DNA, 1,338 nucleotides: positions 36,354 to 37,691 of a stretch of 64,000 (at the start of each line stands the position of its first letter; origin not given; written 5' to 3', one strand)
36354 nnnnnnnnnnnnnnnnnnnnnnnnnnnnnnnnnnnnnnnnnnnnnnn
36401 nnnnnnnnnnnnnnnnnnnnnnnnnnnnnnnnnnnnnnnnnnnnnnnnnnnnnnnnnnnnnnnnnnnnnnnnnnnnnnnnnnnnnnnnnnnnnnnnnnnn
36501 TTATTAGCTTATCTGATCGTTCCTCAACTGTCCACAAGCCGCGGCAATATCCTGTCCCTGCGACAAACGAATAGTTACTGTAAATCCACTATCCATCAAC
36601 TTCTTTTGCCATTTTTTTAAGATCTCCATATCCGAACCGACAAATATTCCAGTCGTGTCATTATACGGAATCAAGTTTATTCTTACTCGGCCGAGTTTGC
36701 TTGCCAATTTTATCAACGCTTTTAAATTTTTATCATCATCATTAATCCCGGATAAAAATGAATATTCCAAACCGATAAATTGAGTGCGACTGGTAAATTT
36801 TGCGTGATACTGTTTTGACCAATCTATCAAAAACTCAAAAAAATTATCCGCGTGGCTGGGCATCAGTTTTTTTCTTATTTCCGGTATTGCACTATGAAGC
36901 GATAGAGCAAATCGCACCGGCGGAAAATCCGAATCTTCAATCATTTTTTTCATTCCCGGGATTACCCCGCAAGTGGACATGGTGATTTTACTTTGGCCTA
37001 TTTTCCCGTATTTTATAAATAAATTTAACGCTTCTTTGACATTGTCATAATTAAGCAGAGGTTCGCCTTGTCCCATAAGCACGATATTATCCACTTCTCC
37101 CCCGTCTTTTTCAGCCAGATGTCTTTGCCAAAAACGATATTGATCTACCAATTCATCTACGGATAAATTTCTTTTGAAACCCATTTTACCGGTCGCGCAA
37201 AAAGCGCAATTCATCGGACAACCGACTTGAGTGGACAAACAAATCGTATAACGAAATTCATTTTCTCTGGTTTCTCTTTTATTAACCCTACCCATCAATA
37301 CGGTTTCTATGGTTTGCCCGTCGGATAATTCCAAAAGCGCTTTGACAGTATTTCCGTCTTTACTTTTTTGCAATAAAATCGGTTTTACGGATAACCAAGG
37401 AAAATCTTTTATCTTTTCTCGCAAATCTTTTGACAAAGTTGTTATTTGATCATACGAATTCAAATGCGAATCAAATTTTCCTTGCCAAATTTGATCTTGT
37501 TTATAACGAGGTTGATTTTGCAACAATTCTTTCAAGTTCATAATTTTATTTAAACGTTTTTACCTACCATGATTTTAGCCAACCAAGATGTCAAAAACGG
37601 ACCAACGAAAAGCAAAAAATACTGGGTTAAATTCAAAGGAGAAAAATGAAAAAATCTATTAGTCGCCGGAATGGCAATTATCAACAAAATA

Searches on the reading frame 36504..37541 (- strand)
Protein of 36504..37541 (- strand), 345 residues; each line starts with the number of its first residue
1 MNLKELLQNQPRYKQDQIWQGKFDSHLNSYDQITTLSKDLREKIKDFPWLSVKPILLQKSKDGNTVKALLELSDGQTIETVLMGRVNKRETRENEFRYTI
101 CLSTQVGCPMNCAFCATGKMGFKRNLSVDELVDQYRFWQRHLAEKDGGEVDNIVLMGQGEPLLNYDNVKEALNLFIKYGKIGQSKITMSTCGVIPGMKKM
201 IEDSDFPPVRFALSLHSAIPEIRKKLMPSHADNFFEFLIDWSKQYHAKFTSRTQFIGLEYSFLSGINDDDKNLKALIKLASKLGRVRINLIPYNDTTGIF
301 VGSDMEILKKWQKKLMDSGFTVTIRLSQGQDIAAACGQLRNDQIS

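Call 16: find_encoding_contigs(protein=window:36504-37541:-, flank=6000, max_places=10)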
Protein window:36504-37541:- (345 aa): 10 contigs read that carry it; 4 places shown.
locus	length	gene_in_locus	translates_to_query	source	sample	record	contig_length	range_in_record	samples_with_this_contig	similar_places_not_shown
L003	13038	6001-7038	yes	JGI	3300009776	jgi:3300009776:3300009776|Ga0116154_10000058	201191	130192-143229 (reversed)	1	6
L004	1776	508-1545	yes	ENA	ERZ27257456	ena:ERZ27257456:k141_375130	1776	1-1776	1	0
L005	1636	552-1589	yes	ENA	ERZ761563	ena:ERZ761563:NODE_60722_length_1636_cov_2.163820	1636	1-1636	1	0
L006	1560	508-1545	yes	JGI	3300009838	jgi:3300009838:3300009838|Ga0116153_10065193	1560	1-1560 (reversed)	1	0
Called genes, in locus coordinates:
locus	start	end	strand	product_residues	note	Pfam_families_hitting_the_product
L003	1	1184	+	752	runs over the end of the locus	PF00884:Sulfatase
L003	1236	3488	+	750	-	PF13292:DXP_synthase_N, PF00456:Transketolase_N, PF00676:E1_dh, PF02779:Transket_pyr, PF22613:Transketolase_C_1 (weak)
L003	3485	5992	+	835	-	PF00690:Cation_ATPase_N, PF00122:E1-E2_ATPase, PF00702:Hydrolase, PF13246:Cation_ATPase, PF00689:Cation_ATPase_C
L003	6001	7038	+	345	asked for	PF04055:Radical_SAM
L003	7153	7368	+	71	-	-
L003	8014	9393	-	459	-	PF02397:Bac_transf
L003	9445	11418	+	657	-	PF00082:Peptidase_S8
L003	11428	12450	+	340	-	PF01370:Epimerase, PF04321:RmlD_sub_bind (weak), PF01073:3Beta_HSD, PF07993:NAD_binding_4 (faint), PF16363:GDP_Man_Dehyd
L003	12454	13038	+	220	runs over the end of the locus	PF00535:Glycos_transf_2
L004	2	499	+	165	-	?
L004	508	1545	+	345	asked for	PF04055:Radical_SAM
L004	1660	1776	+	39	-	?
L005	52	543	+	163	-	PF00689:Cation_ATPase_C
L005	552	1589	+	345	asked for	PF04055:Radical_SAM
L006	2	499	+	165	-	?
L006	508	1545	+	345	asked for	PF04055:Radical_SAM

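Call 17: find_related_loci(query=window:36504-37541:-, collection=genome_contigs, flank=10000)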
Query window:36504-37541:- (345 aa) in genome_contigs; peptide patterns used: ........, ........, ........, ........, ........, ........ (x = any residue, [..] = any of these).
207 stretches matched a pattern; 107 encode a relative of the query (tblastn E <= 1e-3); the best 80 are kept; 80 distinct loci.
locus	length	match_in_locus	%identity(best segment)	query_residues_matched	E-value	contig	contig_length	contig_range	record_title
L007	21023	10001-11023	87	1-341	0e+0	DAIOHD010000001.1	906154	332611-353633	MAG TPA_asm: Candidatus Magasanikbacteria bacterium isolate CTOTU29494 NODE_1_length_906154_cov_15.402158, whole genome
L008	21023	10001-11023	88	1-341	0e+0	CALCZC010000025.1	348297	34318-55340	MAG TPA_asm: uncultured bacterium isolate SRR3330206_bin.71_CONCOCT_v1.1_MAG genome assembly, contig: ERZ724085.21, whol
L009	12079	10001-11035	83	1-345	0e+0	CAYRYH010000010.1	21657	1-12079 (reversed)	MAG TPA_asm: uncultured Gammaproteobacteria bacterium isolate SRP192927_co2_716 genome assembly, contig: NODE_3634_lengt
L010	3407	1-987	88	13-341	0e+0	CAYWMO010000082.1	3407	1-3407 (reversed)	MAG TPA_asm: uncultured Gammaproteobacteria bacterium isolate SRP220891_co4_455 genome assembly, contig: NODE_52658_leng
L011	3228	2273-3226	87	1-318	0e+0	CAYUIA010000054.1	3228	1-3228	MAG TPA_asm: uncultured Gammaproteobacteria bacterium isolate binchicken_co111_88 genome assembly, contig: NODE_67216_le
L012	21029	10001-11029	57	3-345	7e-137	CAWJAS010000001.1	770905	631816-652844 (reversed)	MAG: Candidatus Magasanikbacteria bacterium isolate MFD04716.bin.1.126 genome assembly, contig: contig_41330, whole geno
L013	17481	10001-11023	58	3-341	8e-130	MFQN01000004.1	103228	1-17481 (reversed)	MAG: Candidatus Magasanikbacteria bacterium RIFCSPLOWO2_12_FULL_43_12 rifcsplowo2_12_scaffold_1198, whole genome shotgun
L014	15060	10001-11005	58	3-341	6e-129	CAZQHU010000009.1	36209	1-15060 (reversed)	MAG TPA_asm: uncultured Gammaproteobacteria bacterium isolate binchicken_co27_283 genome assembly, contig: NODE_2013_len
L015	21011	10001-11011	60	3-339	9e-139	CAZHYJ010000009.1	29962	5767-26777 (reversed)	MAG TPA_asm: uncultured Gammaproteobacteria bacterium isolate SRP263991_co7_335 genome assembly, contig: NODE_2064_lengt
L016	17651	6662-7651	46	5-339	8e-100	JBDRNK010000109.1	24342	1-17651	MAG: Candidatus Uhrbacteria bacterium isolate MEGAHIT-group-1.884 k141_13171352, whole genome shotgun sequence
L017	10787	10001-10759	58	6-256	6e-99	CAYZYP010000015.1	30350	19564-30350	MAG TPA_asm: uncultured Gammaproteobacteria bacterium isolate SRP062349_co5_339 genome assembly, contig: NODE_380_length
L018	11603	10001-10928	63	2-342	1e-111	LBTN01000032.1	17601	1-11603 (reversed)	MAG: Candidatus Magasanikbacteria bacterium GW2011_GWA2_37_8 US58_C0032, whole genome shotgun sequence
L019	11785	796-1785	46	5-339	2e-98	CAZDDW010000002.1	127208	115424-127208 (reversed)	MAG TPA_asm: uncultured Gammaproteobacteria bacterium isolate SRP200020_co1_303 genome assembly, contig: NODE_102_length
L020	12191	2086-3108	43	1-339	5e-93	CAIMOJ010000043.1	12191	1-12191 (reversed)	Candidatus Uhrbacteria bacterium isolate LJ_bin-4636 genome assembly, contig: bin-4636:43/76, whole genome shotgun seque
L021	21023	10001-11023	43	1-339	6e-93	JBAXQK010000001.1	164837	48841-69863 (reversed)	MAG: Candidatus Uhrbacteria bacterium isolate ELA555 MAG555_1, whole genome shotgun sequence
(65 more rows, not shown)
